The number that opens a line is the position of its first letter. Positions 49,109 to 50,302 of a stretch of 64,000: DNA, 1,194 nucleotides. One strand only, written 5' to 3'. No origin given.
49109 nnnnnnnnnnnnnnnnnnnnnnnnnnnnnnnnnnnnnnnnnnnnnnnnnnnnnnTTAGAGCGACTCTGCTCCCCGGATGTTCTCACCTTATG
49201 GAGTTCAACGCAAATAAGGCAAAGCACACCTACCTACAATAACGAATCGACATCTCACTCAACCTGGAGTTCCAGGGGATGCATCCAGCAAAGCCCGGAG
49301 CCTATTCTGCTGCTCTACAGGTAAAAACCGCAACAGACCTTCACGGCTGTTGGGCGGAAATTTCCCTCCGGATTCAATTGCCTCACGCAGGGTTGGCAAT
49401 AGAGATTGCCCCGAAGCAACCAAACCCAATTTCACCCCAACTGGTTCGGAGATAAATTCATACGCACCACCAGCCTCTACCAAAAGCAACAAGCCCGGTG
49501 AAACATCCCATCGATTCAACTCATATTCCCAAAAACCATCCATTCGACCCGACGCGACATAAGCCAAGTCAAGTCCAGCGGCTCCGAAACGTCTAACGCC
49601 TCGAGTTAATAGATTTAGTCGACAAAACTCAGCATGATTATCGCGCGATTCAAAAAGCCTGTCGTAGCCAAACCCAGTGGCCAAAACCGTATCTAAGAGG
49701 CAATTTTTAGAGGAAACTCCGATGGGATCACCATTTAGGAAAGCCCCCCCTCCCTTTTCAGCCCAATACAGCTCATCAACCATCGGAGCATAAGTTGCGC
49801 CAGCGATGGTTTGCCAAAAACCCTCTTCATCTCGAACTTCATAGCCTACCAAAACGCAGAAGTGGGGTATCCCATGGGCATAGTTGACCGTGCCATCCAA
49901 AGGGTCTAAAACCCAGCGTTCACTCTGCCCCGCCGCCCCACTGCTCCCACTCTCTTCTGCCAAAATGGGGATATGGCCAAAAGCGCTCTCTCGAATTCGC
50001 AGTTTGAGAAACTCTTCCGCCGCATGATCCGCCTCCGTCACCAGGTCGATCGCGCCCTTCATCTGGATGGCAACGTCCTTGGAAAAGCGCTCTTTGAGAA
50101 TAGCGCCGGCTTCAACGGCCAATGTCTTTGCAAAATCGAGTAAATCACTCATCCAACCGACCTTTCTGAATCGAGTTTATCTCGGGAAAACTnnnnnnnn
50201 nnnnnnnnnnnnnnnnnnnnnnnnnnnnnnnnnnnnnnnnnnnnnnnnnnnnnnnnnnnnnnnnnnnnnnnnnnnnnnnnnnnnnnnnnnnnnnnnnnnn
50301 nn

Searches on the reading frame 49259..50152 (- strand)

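Call 46: search_protein_families(library=pfam, proteins=[window:49259-50152:-], max_evalue=0.0001)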
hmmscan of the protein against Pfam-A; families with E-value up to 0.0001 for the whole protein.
window:49259-50152:- (297 aa): 1 family
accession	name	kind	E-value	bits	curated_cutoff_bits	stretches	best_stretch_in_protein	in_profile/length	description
PF00459.30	Inositol_P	-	1.2e-53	182.8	27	1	2-247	3-254/271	Inositol monophosphatase family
